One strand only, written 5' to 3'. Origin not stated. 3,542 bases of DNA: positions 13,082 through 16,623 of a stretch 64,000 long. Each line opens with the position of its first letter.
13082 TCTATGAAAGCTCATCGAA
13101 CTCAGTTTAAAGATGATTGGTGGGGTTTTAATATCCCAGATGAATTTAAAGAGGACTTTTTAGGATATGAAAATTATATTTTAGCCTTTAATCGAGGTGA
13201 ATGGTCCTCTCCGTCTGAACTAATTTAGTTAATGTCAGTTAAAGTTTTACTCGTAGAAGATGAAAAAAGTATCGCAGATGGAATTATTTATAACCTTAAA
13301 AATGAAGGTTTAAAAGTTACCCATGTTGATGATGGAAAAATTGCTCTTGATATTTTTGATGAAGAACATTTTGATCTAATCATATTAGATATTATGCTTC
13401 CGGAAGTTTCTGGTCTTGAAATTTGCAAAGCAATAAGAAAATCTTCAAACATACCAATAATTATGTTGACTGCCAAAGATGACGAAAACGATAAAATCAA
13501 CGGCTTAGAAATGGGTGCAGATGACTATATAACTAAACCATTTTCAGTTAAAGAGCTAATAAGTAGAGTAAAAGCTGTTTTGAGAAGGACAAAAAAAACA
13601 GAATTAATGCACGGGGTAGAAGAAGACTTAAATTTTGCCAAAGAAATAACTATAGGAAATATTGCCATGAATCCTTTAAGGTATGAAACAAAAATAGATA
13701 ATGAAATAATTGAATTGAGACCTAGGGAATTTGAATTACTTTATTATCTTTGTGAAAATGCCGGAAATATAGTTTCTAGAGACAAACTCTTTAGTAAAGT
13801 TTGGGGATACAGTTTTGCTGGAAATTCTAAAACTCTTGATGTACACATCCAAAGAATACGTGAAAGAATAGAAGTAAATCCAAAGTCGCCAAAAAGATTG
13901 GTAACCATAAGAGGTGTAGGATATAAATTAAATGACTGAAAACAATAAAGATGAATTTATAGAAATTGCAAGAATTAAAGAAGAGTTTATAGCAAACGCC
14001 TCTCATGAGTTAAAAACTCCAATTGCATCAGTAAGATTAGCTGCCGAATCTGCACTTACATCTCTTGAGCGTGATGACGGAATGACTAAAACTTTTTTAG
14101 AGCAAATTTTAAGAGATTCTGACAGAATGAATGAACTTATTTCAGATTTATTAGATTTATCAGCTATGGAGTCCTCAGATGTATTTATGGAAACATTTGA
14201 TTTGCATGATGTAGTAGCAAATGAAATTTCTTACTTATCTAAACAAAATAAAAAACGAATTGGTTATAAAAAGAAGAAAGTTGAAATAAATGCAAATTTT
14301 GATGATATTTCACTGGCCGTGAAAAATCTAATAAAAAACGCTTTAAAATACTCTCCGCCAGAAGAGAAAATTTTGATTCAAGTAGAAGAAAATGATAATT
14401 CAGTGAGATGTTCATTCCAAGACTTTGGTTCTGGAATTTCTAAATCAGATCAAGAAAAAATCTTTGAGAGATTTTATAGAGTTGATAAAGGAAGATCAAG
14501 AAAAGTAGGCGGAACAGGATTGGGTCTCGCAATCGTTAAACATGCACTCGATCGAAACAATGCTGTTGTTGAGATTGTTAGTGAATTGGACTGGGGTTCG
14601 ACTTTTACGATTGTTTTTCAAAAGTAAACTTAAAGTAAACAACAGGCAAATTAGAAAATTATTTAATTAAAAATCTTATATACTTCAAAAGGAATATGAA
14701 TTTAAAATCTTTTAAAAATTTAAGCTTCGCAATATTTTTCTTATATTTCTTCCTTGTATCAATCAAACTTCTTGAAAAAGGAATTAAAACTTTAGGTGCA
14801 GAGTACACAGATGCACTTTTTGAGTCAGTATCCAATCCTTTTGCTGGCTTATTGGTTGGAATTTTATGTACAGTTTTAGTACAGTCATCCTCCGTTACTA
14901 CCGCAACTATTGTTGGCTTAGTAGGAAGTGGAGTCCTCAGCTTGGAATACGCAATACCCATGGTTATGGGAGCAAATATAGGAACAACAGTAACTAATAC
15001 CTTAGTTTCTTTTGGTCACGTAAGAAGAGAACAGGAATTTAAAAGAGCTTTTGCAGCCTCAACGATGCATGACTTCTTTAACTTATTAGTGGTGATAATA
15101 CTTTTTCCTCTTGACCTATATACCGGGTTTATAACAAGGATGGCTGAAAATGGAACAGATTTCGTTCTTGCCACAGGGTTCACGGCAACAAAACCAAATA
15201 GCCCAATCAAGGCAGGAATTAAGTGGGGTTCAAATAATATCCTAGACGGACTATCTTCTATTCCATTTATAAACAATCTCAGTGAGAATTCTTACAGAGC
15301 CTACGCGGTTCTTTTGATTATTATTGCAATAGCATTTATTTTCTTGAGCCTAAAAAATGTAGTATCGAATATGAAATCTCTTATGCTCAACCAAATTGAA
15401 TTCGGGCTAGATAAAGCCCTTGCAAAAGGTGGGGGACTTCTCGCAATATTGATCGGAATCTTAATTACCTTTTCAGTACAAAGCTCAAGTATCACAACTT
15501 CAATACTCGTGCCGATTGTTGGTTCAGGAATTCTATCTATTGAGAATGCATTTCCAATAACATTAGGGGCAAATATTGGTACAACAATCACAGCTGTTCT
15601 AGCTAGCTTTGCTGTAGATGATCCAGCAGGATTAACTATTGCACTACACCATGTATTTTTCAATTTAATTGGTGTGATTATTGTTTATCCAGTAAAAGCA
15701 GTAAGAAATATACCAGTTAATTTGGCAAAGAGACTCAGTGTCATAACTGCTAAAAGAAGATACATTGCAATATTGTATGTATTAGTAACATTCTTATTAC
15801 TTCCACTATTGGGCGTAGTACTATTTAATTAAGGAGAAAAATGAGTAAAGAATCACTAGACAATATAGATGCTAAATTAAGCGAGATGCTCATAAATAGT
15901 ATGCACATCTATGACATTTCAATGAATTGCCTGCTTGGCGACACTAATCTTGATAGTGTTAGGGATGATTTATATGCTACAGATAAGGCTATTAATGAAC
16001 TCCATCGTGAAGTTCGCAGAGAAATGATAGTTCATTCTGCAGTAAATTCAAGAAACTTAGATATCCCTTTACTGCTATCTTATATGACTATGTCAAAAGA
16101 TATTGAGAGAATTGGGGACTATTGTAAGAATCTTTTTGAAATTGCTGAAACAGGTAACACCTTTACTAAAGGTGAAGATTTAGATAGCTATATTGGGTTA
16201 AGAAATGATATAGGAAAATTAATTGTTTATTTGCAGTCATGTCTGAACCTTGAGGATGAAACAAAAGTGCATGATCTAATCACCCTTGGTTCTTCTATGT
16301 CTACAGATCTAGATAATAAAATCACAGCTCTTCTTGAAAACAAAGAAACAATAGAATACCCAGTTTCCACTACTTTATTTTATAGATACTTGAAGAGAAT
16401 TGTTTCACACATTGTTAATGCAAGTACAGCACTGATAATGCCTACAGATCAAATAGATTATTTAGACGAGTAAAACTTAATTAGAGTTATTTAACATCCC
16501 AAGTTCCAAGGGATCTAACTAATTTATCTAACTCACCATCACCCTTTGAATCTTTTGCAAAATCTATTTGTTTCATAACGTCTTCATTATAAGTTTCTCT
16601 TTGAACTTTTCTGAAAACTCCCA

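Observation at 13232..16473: Candidate minimal phosphate-sensing system: sensor-less kinase + Na+/Pi symporter + stand-alone PhoU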

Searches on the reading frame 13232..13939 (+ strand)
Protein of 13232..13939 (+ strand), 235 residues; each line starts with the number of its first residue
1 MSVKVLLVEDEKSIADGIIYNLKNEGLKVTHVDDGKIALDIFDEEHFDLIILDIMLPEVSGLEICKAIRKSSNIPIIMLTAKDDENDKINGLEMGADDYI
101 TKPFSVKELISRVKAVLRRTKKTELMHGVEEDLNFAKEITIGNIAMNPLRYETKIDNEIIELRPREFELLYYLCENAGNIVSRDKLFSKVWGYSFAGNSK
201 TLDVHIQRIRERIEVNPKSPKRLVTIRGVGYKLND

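Call 3: search_protein_families(library=pfam, proteins=[window:13232-13939:+], max_evalue=0.01)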
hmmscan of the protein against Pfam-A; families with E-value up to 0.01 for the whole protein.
window:13232-13939:+ (235 aa): 3 families
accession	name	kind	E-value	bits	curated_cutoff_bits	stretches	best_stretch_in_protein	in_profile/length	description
PF00072.30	Response_reg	-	6.6e-32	110.4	30.2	1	5-114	1-111/111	Response regulator receiver domain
PF00486.34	Trans_reg_C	-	1.1e-26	93.2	26.2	1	160-233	4-77/77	Transcriptional regulatory protein, C terminal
PF23198.2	PDE8A_N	-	1.2e-05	25.6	29.6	1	3-83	10-95/147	PDE8A-like, N-terminal domain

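Call 4: search_protein_families(library=ncbifam, proteins=[window:13232-13939:+], max_evalue=0.01)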
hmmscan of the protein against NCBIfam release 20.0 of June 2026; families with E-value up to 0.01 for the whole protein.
window:13232-13939:+ (235 aa): 103 families (the best 25 are shown)
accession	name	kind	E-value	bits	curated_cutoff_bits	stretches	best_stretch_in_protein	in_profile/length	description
NF040534.1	resp_reg_YycF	equivalog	8.4e-78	260.8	340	1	4-234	2-228/231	response regulator YycF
NF040689.1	MtrAB_MtrA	equivalog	1.5e-69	233.7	300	1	5-233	1-218/219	MtrAB system response regulator MtrA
NF033117.2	vanR_ACDEGLN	exception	7.8e-68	228.4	350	1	5-233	1-225/226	VanR-ABDEGLN family response regulator transcription factor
NF045944.1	ResRegRpaBCyano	equivalog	1.6e-65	220.7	330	1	6-233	1-227/229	response regulator transcription factor RpaB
TIGR02154.1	PhoB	equivalog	3.3e-64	216.3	296.2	1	1-233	1-225/226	phosphate regulon transcriptional regulator PhoB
NF041733.1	resp_reg_CseB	equivalog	2e-62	210.6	350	1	4-234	2-227/228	two-component system response regulator CseB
NF008296.0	PRK11083.1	equivalog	8.8e-61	205.2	273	1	3-234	4-226/228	two-component system response regulator CreB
NF000401.1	vanR-A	exception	1.4e-59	201.3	500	1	1-234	1-230/231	vancomycin resistance response regulator transcription factor VanR-A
NF053854.1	RespRegPhoBBctds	equivalog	1.4e-59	201.2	270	1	5-233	1-224/225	two-component system response regulator PhoB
NF041209.1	resp_regPieR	equivalog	1.8e-59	201.2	450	1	4-234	2-228/231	two component system response regulator PieR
NF033120.0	vanR_FM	exception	3.2e-56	190.6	460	1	3-234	4-230/231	vancomycin resistance response regulator transcription factor, VanR-F/VanR-M family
NF000404.1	vanR-D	exception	1.3e-53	181.9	500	1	1-233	1-230/232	vancomycin resistance response regulator transcription factor VanR-D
NF007005.1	PRK09468.1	equivalog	1.3e-52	178.6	331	1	3-231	4-229/237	osmolarity response regulator transcription factor OmpR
TIGR01387.1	cztR_silR_copR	subfamily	2.6e-52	177.6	279.2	1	5-233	1-218/218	heavy metal response regulator transcription factor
NF000403.1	vanR-C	exception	1.3e-51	175.4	480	1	1-233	1-229/231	vancomycin resistance response regulator transcription factor VanR-C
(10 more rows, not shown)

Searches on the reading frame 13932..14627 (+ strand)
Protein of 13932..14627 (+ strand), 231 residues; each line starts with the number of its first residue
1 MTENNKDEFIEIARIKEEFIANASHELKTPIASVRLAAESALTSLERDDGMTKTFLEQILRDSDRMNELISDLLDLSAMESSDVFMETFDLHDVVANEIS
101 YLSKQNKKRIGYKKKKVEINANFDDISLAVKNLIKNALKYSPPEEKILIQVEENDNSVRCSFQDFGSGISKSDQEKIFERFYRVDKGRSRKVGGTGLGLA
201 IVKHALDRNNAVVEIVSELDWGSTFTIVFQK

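Call 3: search_protein_families(library=pfam, proteins=[window:13932-14627:+], max_evalue=0.01)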
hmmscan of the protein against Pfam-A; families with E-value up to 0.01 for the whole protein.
window:13932-14627:+ (231 aa): 5 families
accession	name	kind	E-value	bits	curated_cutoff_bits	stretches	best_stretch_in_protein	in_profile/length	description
PF02518.31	HATPase_c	-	4.2e-23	82.3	26.4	1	124-229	4-107/111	Histidine kinase-, DNA gyrase B-, and HSP90-like ATPase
PF00512.31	HisKA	-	4.1e-18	65.6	26.9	1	16-81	2-65/66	His Kinase A (phospho-acceptor) domain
PF13589.12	HATPase_c_3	-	9.6e-05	22.9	25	1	128-199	5-77/137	Histidine kinase-, DNA gyrase B-, and HSP90-like ATPase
PF13581.12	HATPase_c_2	-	0.00018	22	27.4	1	123-208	29-111/127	Histidine kinase-like ATPase domain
PF14501.12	HATPase_c_5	-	0.0027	18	22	1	125-218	5-91/102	GHKL domain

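Call 4: search_protein_families(library=ncbifam, proteins=[window:13932-14627:+], max_evalue=0.01)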
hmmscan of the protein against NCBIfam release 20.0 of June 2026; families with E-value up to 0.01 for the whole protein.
window:13932-14627:+ (231 aa): 81 families (the best 25 are shown)
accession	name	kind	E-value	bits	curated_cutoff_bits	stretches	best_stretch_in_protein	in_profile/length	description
NF046044.1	PnpS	equivalog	2.9e-67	227.4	400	1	12-229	166-389/390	two-component system histidine kinase PnpS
TIGR02966.1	phoR_proteo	equivalog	1.7e-61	208.1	334.2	1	10-229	108-333/333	phosphate regulon sensor histidine kinase PhoR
NF033092.0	HK_WalK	equivalog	1.8e-52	178.7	725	1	12-228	368-591/594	cell wall metabolism sensor histidine kinase WalK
NF041735.1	hist_kin_RppB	equivalog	4.2e-48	164.2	400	1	17-228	217-436/438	two-component system sensor histidine kinase RppB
NF008235.0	PRK11006.1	equivalog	2.8e-40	138.5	390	1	15-229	203-421/431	phosphate regulon sensor histidine kinase PhoR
NF053855.1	HisKinPhoRBctds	equivalog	2.8e-40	138.3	500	1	12-230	357-582/583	two-component system sensor histidine kinase PhoR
NF033093.1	HK_VicK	exception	1.3e-38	132.8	680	1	14-229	207-433/448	cell wall metabolism sensor histidine kinase VicK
NF040691.1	MtrAB_MtrB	equivalog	5.7e-38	131.2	450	1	8-228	263-489/507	MtrAB system histidine kinase MtrB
NF007007.0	PRK09470.1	equivalog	1.8e-36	126.1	486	1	15-213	244-441/463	envelope stress sensor histidine kinase CpxA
NF045911.1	TCSHisKinNblS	equivalog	9.7e-36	123.3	1000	1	10-226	382-615/621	two-component system sensor histidine kinase NblS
NF008312.0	PRK11100.1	equivalog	1.5e-34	119.6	356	1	17-227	257-470/477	two-component system sensor histidine kinase CreC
NF047874.1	MASE3_PAS_HK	subfamily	4.2e-34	118.3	560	1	8-229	390-623/655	MASE3 domain-containing sensor histidine kinase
TIGR01386.1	cztS_silS_copS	subfamily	7.7e-32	110.8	292.55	1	17-227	242-454/457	heavy metal sensor histidine kinase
NF045900.1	HisKinCpxALeg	equivalog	3.5e-31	108.4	800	1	11-222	226-442/451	two-component system sensor histidine kinase CpxA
NF008318.0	PRK11107.1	equivalog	5.5e-31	107.4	890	1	8-228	285-515/920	two-component sensor histidine kinase BarA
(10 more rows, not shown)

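Call 20: find_related_loci(query=window:13932-14627:+, collection=genome_contigs, flank=8000)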
Query window:13932-14627:+ (231 aa) in genome_contigs; peptide patterns used: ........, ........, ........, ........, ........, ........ (x = any residue, [..] = any of these).
124 stretches matched a pattern; 50 encode a relative of the query (tblastn E <= 1e-3); 49 distinct loci.
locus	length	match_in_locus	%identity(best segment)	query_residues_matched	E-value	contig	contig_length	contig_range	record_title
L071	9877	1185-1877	97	1-231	4e-149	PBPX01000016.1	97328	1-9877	MAG: Actinomycetota bacterium isolate RS345 6796, whole genome shotgun sequence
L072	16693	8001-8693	96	1-231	2e-148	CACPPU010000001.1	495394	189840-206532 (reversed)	MAG: uncultured Candidatus Actinomarina sp. isolate AG-447-N19 genome assembly, contig: AG-447-N19_NODE_1, whole genome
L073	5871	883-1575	94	1-231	8e-138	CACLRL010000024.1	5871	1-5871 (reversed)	uncultured Candidatus Actinomarina sp. isolate AG-470-F09 genome assembly, contig: AG-470-F09_NODE_24, whole genome shot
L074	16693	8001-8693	94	1-231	6e-137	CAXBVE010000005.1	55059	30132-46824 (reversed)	MAG TPA_asm: uncultured Candidatus Actinomarinales bacterium isolate SRR3724566_metabat2_9 genome assembly, contig: ERZ4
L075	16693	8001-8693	95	1-231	2e-137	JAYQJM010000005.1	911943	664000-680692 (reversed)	MAG: Candidatus Actinomarina sp. isolate SD4487_NP_metabat_bins_2.tsv.193 contig_7999_pilon, whole genome shotgun sequen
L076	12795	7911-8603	97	1-231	3e-149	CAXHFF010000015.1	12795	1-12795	MAG TPA_asm: uncultured Acidimicrobiaceae bacterium isolate SRR13122196_binner13_Refined_2 genome assembly, contig: ERZ4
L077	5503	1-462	94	78-231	4e-87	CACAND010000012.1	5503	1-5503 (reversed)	uncultured Candidatus Actinomarina sp. isolate AG-343-O04 genome assembly, contig: AG-343-O04_NODE_12, whole genome shot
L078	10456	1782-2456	34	11-227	9e-37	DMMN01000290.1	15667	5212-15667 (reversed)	MAG TPA_asm: Bacteroidetes bacterium isolate UBA10030 contig_27493, whole genome shotgun sequence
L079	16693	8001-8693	34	13-229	4e-31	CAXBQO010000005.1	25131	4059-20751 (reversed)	MAG TPA_asm: uncultured bacterium isolate SRR1790646_binner13_Refined_13 genome assembly, contig: ERZ2944730.73, whole g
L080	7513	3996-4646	34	14-225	4e-30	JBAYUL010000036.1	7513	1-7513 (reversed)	MAG: Candidatus Paceibacterota bacterium isolate SO_2016_LW3_34 scaffold15266_LW162_2016, whole genome shotgun sequence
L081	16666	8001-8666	31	11-227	2e-28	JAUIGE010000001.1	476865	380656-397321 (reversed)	MAG: Bacteroidia bacterium isolate Co_bin.136 NODE_136_length_476865_cov_3.056845, whole genome shotgun sequence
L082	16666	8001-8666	32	16-229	1e-27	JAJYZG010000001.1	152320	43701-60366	MAG: bacterium isolate FK5.bin11 NODE_77_length_152320_cov_2.517330, whole genome shotgun sequence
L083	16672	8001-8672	33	12-227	6e-27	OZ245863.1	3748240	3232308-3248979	MAG: Bacteroidia bacterium isolate 862c75a2-6996-4fe0-bbec-c80beff68386 genome assembly, chromosome: 1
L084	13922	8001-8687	34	2-225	3e-26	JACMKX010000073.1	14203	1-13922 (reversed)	MAG: Ferruginibacter sp. isolate ES-bin-269 ES-bin-269-contig-k141_3928195, whole genome shotgun sequence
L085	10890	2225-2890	32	16-229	3e-26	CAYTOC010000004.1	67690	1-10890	MAG TPA_asm: uncultured Candidatus Saccharibacteria bacterium isolate SRP344714_co2_497 genome assembly, contig: NODE_91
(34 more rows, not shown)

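Call 38: find_homologous_proteins(query=window:13932-14627:+, max_evalue=1e-20)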
Query window:13932-14627:+ (231 aa): 7212 proteins with E <= 1e-20 among 8000 candidates; the best 120 are listed.
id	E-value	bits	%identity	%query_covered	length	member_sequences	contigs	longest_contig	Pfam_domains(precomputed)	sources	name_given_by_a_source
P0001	6.5e-135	466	95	100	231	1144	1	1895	PF02518.32,PF00512.32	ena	-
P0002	1.5e-130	451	94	98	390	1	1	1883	PF02518.32,PF00512.32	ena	-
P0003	6.3e-130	449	94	100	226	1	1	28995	PF02518.32,PF00512.32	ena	-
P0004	8.2e-113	393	81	100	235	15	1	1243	PF02518.32,PF00512.32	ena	-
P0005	1.1e-112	393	80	100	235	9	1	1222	PF02518.32,PF00512.32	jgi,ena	-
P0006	5.8e-112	391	92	88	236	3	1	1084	PF02518.32,PF00512.32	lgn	-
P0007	5.8e-111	387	79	99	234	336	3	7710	PF02518.32,PF00512.32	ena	-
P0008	1.5e-109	383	78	100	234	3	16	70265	PF02518.32,PF00512.32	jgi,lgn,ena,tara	jgi:signal transduction histidine kinase|tara:strand:+ start:269 stop:973 length:705 start_codon:yes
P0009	1.3e-101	357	78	100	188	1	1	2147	PF02518.32,PF00512.32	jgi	jgi:two-component system phosphate regulon sensor histidine kinase PhoR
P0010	5.0e-99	348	90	83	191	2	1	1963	PF02518.32,PF00512.32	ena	-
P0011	1.2e-97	344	94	77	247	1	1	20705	PF02518.32,PF00512.32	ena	-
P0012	1.8e-96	340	76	92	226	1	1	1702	PF02518.32,PF00512.32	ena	-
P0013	1.1e-95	337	87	83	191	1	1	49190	PF02518.32,PF00512.32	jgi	-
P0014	4.2e-95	336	86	83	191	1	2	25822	PF02518.32,PF00512.32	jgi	-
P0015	1.0e-94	334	69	98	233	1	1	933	PF02518.32,PF00512.32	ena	-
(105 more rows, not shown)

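Call 81: search_solved_structures(query=window:13932-14627:+, max_evalue=1e-15)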
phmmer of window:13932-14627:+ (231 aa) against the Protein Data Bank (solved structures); distinct sequences matched with E-value up to 1e-15: 20.
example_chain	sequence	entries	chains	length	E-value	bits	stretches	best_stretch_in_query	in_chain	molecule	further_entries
4i5s_A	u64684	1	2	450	8.3e-33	117.3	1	14-229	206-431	Putative histidine kinase CovS; VicK-like protein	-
5uht_A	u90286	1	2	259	2.3e-31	112.6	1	8-227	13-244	Sensor histidine kinase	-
2c2a_A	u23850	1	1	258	2.3e-31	112.6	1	8-227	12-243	SENSOR HISTIDINE KINASE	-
3dge_A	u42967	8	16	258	2.3e-31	112.6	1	8-227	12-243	Sensor protein | Histidine kinase | Sensor histidine kinase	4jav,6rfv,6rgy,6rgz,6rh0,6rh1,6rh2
4jas_A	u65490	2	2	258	1.1e-30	110.4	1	8-227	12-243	Histidine kinase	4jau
6azr_A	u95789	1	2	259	1.2e-30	110.3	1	8-227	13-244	Sensor histidine kinase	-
5c93_A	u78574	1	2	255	5.8e-30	108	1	12-227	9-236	Histidine kinase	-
6rh7_A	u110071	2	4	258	6e-30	108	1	8-227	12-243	Sensor histidine kinase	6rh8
6paj_A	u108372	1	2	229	7.2e-30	107.7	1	14-229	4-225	Sensor protein SrrB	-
4u7n_A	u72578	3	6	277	7.4e-30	107.7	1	12-227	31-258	Histidine protein kinase sensor protein | Histidine kinase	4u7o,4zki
7z8n_A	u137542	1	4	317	4.4e-24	88.8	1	7-225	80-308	Histidine kinase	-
8h70_A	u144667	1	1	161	3.2e-23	86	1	92-230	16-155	Phosphate regulon sensor protein PhoR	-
4biu_A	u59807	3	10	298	1.1e-22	84.3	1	16-213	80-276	SENSOR PROTEIN CPXA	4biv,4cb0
4biw_A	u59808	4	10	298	1.1e-22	84.3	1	16-213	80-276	SENSOR PROTEIN CPXA | Sensor histidine kinase CpxA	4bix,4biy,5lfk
7zp0_A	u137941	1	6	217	1.1e-21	81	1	21-227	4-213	Sensor protein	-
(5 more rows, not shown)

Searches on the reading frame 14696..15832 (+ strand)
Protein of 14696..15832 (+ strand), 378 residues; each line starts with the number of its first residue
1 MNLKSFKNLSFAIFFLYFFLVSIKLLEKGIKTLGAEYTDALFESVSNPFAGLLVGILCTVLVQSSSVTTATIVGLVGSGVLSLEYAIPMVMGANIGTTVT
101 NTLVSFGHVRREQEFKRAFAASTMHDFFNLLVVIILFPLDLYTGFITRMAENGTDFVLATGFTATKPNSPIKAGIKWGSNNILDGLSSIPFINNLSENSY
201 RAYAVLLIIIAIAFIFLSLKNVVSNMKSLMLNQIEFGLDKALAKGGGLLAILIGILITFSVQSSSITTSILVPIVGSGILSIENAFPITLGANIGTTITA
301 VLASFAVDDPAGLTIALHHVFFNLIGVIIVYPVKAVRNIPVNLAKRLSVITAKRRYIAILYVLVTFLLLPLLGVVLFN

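Call 3: search_protein_families(library=pfam, proteins=[window:14696-15832:+], max_evalue=0.01)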
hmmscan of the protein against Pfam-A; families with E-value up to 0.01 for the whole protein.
window:14696-15832:+ (378 aa): 1 family
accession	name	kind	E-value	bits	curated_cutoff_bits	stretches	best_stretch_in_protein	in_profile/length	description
PF02690.20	Na_Pi_cotrans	-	5.7e-41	140.2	29.1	2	18-118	1-89/137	Na+/Pi-cotransporter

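Call 4: search_protein_families(library=ncbifam, proteins=[window:14696-15832:+], max_evalue=0.01)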
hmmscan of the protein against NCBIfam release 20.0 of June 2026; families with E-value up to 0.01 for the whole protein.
window:14696-15832:+ (378 aa): 3 families
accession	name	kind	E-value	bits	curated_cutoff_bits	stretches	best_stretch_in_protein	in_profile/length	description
TIGR01013.1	2a58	subfamily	2e-62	211.6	306.15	2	14-149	2-140/456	sodium-dependent inorganic phosphate transporter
NF037997.1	Na_Pi_symport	subfamily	7.6e-37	127.4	50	2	205-372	123-287/294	Na/Pi symporter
TIGR00704.1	NaPi_cotrn_rel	hypoth_equivalog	1.2e-32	113.7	210.1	2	16-106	11-102/308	Na/Pi-cotransporter II-related protein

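Call 82: search_solved_structures(query=window:14696-15832:+, max_evalue=0.001)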
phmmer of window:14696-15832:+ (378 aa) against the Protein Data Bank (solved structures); distinct sequences matched with E-value up to 0.001: 2.
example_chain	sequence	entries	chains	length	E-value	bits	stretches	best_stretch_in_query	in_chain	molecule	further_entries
9z60_A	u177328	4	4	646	2e-62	214.9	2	11-149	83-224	Solute carrier family 34 member 2a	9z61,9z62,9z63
9z64_A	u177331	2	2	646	7.5e-62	213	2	11-149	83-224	Solute carrier family 34 member 2a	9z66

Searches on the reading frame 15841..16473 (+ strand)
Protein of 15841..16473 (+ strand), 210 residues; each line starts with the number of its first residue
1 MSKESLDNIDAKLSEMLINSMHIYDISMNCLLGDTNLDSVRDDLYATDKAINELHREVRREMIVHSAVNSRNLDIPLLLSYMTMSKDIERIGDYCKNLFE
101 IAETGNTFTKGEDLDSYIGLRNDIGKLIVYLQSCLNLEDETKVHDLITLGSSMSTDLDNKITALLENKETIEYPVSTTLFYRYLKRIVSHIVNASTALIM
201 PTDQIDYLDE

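Call 3: search_protein_families(library=pfam, proteins=[window:15841-16473:+], max_evalue=0.01)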
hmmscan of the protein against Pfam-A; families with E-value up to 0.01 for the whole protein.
window:15841-16473:+ (210 aa): 1 family
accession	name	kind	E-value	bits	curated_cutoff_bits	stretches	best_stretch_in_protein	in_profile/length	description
PF01895.24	PhoU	-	2.5e-12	47.4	23.5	1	27-101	15-88/89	PhoU domain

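Call 4: search_protein_families(library=ncbifam, proteins=[window:15841-16473:+], max_evalue=0.01)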
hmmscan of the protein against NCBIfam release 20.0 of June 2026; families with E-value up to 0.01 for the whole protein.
window:15841-16473:+ (210 aa): 2 families
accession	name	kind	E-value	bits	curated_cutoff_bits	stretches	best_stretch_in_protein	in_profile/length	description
TIGR02135.1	phoU_full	equivalog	3e-10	40.1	130.25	1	3-194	4-199/212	phosphate signaling complex protein PhoU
NF008332.0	PRK11115.1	equivalog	6.5e-06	25.8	342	1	43-114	156-222/239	phosphate signaling complex protein PhoU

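Call 42: search_protein_representatives(protein=window:15841-16473:+)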
Query: 210 residues. Proteins with E-value up to 0.001 (for the whole library): 643; up to 1e-10: 295; up to 1e-30: 10. The best 150 are listed.
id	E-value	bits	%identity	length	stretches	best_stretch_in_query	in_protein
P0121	1.7e-113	393.3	87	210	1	1-210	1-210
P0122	1.4e-54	201.2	77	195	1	1-122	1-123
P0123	4.6e-54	199.4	88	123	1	4-109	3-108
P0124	1.3e-51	191.5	68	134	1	78-210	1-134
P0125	3.6e-42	160.7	85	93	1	120-210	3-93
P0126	3.3e-37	144.5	36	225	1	7-210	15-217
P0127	4.5e-37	144.0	36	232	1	11-210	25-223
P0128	3.1e-34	134.8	35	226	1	6-210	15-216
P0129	8.6e-32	126.8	32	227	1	5-210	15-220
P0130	4.9e-31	124.4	30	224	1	3-210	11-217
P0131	3.4e-30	121.6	33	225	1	5-208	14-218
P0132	7.8e-30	120.4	35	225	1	4-208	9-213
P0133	8.3e-29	117.1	32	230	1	4-210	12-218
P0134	8.9e-29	117.0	33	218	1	4-208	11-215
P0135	3.7e-28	115.0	31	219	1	6-202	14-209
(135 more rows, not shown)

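Call 43: find_homologous_proteins(query=window:15841-16473:+, max_evalue=0.00001)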
Query window:15841-16473:+ (210 aa): 375 proteins with E <= 0.00001 among 555 candidates; the best 120 are listed.
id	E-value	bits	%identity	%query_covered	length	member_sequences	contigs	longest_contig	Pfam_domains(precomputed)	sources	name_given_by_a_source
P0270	1.2e-127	441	99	100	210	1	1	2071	PF01895.25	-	-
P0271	3.9e-127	439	99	100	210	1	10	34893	PF01895.25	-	-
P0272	1.1e-126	438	98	100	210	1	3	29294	PF01895.25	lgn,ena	-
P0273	6.7e-126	435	97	100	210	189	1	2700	PF01895.25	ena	-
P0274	1.4e-125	434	98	100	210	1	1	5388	PF01895.25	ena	-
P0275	1.6e-125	434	98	100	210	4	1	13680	PF01895.25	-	-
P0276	2.1e-122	424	95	100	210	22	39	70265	PF01895.25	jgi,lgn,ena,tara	jgi:phosphate transport system protein|tara:strand:+ start:3202 stop:3834 length:633 start_codon:yes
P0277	2.0e-116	405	89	100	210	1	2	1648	PF01895.25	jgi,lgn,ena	-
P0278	5.5e-116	403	89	100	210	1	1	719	PF01895.25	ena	-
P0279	1.3e-115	402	89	100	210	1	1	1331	PF01895.25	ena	-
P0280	1.5e-115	402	98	90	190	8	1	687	PF01895.25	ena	-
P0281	1.8e-115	401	89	100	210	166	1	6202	PF01895.25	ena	-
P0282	2.1e-115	401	89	100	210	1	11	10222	PF01895.25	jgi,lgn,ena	-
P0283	3.7e-115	400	89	100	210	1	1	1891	PF01895.25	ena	-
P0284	4.0e-115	400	88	100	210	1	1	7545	PF01895.25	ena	-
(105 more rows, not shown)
